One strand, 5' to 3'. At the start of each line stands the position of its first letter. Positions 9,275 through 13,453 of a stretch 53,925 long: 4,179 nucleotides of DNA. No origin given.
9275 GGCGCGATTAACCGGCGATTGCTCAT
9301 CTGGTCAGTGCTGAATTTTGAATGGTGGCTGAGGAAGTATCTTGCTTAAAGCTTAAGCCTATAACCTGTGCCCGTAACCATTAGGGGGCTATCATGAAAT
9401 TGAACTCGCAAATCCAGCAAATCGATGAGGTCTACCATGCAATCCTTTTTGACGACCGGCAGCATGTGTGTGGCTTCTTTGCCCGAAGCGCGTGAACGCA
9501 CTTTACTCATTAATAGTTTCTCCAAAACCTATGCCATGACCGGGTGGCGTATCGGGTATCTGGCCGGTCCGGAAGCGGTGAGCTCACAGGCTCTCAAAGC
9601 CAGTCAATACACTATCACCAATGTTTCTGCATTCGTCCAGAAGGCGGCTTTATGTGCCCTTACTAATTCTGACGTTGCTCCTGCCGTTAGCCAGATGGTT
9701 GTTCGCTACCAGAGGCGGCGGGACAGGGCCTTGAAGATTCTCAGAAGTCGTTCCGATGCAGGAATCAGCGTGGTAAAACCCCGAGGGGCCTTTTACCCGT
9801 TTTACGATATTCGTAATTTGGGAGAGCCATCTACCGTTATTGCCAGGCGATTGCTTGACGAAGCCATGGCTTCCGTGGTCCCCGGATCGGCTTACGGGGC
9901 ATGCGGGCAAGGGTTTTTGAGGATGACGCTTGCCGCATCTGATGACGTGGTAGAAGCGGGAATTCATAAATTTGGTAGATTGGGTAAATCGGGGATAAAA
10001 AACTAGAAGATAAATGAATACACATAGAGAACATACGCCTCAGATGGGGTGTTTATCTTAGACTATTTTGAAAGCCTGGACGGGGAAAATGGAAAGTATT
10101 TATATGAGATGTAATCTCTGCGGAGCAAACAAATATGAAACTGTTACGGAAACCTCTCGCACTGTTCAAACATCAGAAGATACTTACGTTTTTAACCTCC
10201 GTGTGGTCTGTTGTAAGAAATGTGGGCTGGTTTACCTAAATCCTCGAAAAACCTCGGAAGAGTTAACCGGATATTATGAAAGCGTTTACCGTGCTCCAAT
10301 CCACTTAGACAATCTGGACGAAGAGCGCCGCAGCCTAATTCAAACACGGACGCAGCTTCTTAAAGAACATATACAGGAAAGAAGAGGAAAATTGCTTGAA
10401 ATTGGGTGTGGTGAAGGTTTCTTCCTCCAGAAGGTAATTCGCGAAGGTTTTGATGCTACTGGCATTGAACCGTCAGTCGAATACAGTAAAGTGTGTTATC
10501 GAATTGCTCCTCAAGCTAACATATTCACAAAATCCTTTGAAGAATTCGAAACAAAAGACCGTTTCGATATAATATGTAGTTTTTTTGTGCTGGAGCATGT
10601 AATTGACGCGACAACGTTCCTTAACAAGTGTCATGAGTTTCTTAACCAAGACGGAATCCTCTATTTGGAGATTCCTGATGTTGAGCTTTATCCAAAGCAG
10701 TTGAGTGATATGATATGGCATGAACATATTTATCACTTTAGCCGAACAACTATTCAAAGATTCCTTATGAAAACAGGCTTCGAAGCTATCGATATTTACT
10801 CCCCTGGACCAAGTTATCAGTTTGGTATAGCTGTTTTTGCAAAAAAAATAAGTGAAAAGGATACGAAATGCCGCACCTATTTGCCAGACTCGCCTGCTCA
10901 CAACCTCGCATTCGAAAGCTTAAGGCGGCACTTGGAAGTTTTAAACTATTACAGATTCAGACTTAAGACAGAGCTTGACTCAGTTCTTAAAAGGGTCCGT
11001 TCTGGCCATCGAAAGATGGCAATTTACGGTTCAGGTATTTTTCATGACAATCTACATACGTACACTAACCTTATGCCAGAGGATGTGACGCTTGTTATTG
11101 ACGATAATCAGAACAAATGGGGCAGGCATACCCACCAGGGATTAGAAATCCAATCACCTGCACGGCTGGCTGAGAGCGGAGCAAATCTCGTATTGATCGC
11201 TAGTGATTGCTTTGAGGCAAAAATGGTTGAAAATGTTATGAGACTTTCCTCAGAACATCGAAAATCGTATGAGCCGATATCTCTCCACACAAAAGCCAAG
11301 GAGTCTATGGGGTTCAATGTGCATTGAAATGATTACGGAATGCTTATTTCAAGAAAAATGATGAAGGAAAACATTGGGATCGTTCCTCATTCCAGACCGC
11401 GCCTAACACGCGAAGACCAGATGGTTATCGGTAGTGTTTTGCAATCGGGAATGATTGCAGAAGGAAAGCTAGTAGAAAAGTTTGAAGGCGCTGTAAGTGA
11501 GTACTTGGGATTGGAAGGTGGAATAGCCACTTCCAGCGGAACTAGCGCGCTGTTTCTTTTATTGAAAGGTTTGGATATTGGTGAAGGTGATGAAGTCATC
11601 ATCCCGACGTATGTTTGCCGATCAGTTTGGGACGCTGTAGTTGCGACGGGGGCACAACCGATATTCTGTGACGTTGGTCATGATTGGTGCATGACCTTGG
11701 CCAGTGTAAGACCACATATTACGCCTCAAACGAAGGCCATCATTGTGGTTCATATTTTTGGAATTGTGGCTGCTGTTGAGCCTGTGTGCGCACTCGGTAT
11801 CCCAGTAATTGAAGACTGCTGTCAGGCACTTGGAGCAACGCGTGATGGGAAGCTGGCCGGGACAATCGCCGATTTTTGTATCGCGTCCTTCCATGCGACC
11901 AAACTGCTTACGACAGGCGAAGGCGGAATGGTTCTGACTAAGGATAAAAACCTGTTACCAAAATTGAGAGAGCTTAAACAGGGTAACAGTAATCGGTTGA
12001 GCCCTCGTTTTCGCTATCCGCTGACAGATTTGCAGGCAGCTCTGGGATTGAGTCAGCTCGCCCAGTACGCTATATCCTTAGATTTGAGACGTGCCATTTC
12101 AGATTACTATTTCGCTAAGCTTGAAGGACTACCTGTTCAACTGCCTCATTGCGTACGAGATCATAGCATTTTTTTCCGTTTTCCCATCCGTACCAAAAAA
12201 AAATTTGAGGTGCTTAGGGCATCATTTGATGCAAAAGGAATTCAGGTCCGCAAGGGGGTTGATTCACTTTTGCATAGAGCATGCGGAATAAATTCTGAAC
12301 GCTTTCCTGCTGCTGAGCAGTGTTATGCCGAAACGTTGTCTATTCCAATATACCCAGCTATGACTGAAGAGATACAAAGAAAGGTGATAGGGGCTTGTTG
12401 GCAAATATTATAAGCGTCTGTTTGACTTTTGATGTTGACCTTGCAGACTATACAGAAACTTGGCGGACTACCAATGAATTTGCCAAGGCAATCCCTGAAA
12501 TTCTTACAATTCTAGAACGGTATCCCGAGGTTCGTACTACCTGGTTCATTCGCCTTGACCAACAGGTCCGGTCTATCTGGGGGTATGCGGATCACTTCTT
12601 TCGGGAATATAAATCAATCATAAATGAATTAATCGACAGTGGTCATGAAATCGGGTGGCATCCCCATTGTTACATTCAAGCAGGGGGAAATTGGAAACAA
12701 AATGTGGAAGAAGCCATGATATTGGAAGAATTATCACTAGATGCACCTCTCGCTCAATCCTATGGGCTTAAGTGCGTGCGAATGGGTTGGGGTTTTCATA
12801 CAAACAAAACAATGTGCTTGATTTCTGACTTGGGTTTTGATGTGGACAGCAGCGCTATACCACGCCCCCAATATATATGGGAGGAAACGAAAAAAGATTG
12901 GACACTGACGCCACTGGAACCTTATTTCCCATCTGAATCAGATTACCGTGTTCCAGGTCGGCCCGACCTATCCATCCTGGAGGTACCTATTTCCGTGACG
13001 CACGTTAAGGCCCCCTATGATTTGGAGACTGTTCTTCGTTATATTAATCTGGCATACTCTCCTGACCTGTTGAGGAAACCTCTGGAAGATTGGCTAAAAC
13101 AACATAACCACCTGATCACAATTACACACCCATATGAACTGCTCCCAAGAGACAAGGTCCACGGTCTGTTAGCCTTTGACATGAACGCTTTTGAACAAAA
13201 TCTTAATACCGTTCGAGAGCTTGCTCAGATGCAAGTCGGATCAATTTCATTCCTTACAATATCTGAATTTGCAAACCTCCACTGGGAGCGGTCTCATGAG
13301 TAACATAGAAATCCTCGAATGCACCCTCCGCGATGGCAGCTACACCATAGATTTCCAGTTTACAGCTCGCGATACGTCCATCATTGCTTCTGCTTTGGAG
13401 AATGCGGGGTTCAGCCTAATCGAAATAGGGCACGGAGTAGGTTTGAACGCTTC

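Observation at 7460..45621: Five intact AsnB-family amidotransferases in one glycan locus, falling into two sequence classes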

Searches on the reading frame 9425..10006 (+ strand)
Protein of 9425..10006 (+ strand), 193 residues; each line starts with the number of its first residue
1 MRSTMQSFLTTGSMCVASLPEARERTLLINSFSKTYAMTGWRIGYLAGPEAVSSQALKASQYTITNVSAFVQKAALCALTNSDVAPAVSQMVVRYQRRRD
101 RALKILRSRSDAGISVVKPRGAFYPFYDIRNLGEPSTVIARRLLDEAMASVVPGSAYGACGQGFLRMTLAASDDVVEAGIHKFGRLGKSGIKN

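Call 6: search_protein_families(library=pfam, proteins=[window:9425-10006:+], max_evalue=0.01)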
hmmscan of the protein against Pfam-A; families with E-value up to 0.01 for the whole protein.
window:9425-10006:+ (193 aa): 1 family
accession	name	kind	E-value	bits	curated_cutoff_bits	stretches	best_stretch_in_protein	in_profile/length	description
PF00155.27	Aminotran_1_2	-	1.3e-25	90.8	19.7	1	23-175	208-353/361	Aminotransferase class I and II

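Call 19: search_protein_families(library=ncbifam, proteins=[window:9425-10006:+], max_evalue=0.00001)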
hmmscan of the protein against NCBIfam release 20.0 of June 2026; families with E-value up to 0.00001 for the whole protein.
window:9425-10006:+ (193 aa): 47 families (the best 25 are shown)
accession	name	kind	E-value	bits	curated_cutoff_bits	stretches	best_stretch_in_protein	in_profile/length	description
NF005817.0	PRK07683.1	equivalog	5.3e-38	130.7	575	1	14-183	213-377/387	aminotransferase A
NF041364.1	GntC_guanitoxin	equivalog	1.3e-37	129.6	415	1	14-185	187-355/356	guanitoxin biosynthesis PLP-dependent (S)-gamma-hydroxy-L-arginine cyclodehydratase GntC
NF041091.1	asp_aminotase_Arch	equivalog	7.6e-37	127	550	1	14-183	212-371/376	aspartate aminotransferase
NF005816.0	PRK07682.1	equivalog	5.1e-36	124.1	620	1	14-186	215-382/390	aminotransferase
NF006229.0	PRK08361.1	equivalog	1.6e-35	122.9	624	1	8-176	211-378/391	aspartate aminotransferase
NF004770.0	PRK06108.1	subfamily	1.1e-34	120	422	1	20-183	230-388/396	pyridoxal phosphate-dependent aminotransferase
NF005588.0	PRK07309.1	equivalog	6.7e-32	110.8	576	1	21-182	224-381/391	pyridoxal phosphate-dependent aminotransferase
NF004975.0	PRK06348.1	equivalog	8e-30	104.1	549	1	14-180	214-376/384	pyridoxal phosphate-dependent aminotransferase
NF004769.0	PRK06107.1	equivalog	4e-28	98.3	617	1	15-182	222-393/402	aspartate transaminase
NF006756.0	PRK09276.1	subfamily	8.1e-27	94.1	507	1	14-185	219-384/387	LL-diaminopimelate aminotransferase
TIGR03540.1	DapC_direct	equivalog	1e-26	93.8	593.25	1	16-184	219-381/383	LL-diaminopimelate aminotransferase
NF006514.0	PRK08960.1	equivalog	3.3e-24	85.4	554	1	17-180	217-378/388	pyridoxal phosphate-dependent aminotransferase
NF005977.0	PRK08068.1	subfamily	9.1e-23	81.1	494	1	19-186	225-386/391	transaminase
NF005601.0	PRK07337.1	equivalog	1.6e-22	80.1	496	1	25-186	228-391/394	pyridoxal phosphate-dependent aminotransferase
NF005815.0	PRK07681.1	equivalog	3.1e-22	79.2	545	1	13-182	218-381/399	LL-diaminopimelate aminotransferase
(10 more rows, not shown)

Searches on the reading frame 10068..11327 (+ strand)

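Call 6: search_protein_families(library=pfam, proteins=[window:10068-11327:+], max_evalue=0.01)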
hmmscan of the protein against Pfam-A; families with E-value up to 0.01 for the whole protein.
window:10068-11327:+ (419 aa): 9 families
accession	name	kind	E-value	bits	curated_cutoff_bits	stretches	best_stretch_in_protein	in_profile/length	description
PF13489.12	Methyltransf_23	-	2.6e-22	79.8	27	1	86-241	4-162/164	Methyltransferase domain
PF08241.18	Methyltransf_11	-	1.3e-11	45.4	21.2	1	110-200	1-95/95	Methyltransferase domain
PF08242.18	Methyltransf_12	-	1.3e-10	42.3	30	1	110-198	1-98/98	Methyltransferase domain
PF13649.12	Methyltransf_25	-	8.6e-10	39.6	27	1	110-196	2-97/97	Methyltransferase domain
PF13847.12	Methyltransf_31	-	2e-07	31.2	27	1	107-204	5-113/145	Methyltransferase domain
PF08003.17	Methyltransf_9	-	2.1e-06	27.4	23.8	1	82-206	93-223/315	Protein of unknown function (DUF1698)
PF02353.26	CMAS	-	2.9e-06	27.2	27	1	105-201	61-165/273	Mycolic acid cyclopropane synthetase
PF08484.17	Methyltransf_14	-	0.0002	21.6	23.5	1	298-388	52-143/160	C-methyltransferase C-terminal domain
PF08421.16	Methyltransf_13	-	0.0059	17.2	31.3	0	36-65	31-60/62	Putative zinc binding domain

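Call 19: search_protein_families(library=ncbifam, proteins=[window:10068-11327:+], max_evalue=0.00001)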
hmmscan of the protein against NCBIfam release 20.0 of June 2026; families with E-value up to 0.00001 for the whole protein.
window:10068-11327:+ (419 aa): 7 families
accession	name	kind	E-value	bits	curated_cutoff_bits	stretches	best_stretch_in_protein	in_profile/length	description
TIGR01983.1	UbiG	equivalog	3.7e-13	49.3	102.95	1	91-200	33-151/228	bifunctional 2-polyprenyl-6-hydroxyphenol methylase/3-demethylubiquinol 3-O-methyltransferase UbiG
TIGR00452.1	TIGR00452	equivalog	2.5e-08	33.1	275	1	83-241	96-265/316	tRNA 5-methoxyuridine(34)/uridine 5-oxyacetic acid(34) synthase CmoB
NF011650.0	PRK15068.1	equivalog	3.3e-08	32.8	209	1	82-206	100-231/324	tRNA 5-methoxyuridine(34)/uridine 5-oxyacetic acid(34) synthase CmoB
TIGR02072.1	BioC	equivalog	3.4e-08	33.6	184.95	1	96-201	25-133/244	malonyl-ACP O-methyltransferase BioC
NF043040.1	corrin_prot_MT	hypoth_equivalog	2.1e-07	30.6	180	1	97-221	33-165/216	corrinoid protein-associated methyltransferase CpaM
NF045667.1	MTase_DVU1556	equivalog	4.3e-06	26.3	155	1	105-200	22-119/213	DVU_1556 family methyltransferase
NF008686.0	PRK11705.1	equivalog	6.1e-06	25.5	400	1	94-201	155-266/383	cyclopropane fatty acyl phospholipid synthase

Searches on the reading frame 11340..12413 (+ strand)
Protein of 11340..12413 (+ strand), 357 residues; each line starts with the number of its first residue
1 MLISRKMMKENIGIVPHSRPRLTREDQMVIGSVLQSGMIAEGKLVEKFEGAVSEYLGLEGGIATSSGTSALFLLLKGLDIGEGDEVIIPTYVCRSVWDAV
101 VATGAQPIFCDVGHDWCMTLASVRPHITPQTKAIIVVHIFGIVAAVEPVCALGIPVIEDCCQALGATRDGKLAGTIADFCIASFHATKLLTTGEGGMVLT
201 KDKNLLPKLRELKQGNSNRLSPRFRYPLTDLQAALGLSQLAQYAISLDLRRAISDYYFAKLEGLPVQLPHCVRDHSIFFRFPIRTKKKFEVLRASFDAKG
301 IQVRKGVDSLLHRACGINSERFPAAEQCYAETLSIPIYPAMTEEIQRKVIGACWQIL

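Call 6: search_protein_families(library=pfam, proteins=[window:11340-12413:+], max_evalue=0.01)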
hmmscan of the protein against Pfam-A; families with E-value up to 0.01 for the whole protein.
window:11340-12413:+ (357 aa): 2 families
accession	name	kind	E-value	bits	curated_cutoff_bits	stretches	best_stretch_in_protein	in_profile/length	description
PF01041.23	DegT_DnrJ_EryC1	-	9.5e-76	255.8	19.8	1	23-352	4-358/360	DegT/DnrJ/EryC1/StrS aminotransferase family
PF00266.25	Aminotran_5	-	0.00022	20.8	21.5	1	62-218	65-230/371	Aminotransferase class-V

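Call 19: search_protein_families(library=ncbifam, proteins=[window:11340-12413:+], max_evalue=0.00001)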
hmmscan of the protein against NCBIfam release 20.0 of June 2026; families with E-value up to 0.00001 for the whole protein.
window:11340-12413:+ (357 aa): 7 families
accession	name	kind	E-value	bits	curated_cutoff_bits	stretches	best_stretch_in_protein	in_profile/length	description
TIGR03588.1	PseC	equivalog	1e-57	195.8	423.5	1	15-356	2-379/380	UDP-4-amino-4,6-dideoxy-N-acetyl-beta-L-altrosamine transaminase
NF008658.2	PRK11658.1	equivalog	1.9e-48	165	631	1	15-356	5-376/379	UDP-4-amino-4-deoxy-L-arabinose aminotransferase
TIGR04181.1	NHT_00031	hypoth_equivalog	4.9e-44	150.7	420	1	16-336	2-357/359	LegC family aminotransferase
NF008687.0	PRK11706.1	equivalog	1.7e-37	129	375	1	15-353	2-370/375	dTDP-4-amino-4,6-dideoxygalactose transaminase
TIGR04427.1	PLP_DesI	equivalog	1e-31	110.5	650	1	40-265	49-281/390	dTDP-4-dehydro-6-deoxyglucose aminotransferase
NF011936.0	PRK15407.1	equivalog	8.3e-30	103.8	423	1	23-206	46-241/440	lipopolysaccharide biosynthesis protein RfbH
TIGR02379.1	ECA_wecE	subfamily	2.2e-27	95.8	434.85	1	15-218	2-212/376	dTDP-4-amino-4,6-dideoxy-D-glucose transaminase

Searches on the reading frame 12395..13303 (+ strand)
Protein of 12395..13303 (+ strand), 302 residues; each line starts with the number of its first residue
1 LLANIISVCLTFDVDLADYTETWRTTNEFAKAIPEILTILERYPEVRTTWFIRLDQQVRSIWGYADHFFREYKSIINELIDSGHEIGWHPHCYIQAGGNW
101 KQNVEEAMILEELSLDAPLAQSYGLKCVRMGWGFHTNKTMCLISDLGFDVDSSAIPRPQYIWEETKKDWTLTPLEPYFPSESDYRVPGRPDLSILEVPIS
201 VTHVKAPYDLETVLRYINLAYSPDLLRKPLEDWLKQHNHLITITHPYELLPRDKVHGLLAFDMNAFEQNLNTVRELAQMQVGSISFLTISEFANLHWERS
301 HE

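Call 6: search_protein_families(library=pfam, proteins=[window:12395-13303:+], max_evalue=0.01)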
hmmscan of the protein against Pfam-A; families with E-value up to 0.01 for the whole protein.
window:12395-13303:+ (302 aa): 1 family
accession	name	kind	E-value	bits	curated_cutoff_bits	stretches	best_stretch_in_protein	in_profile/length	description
PF01522.26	Polysacc_deac_1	-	0.0041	17.5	23.1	1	7-145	8-118/124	Polysaccharide deacetylase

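Call 19: search_protein_families(library=ncbifam, proteins=[window:12395-13303:+], max_evalue=0.00001)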
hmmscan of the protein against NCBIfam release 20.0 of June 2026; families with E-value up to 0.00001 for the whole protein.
window:12395-13303:+ (302 aa): 0 families
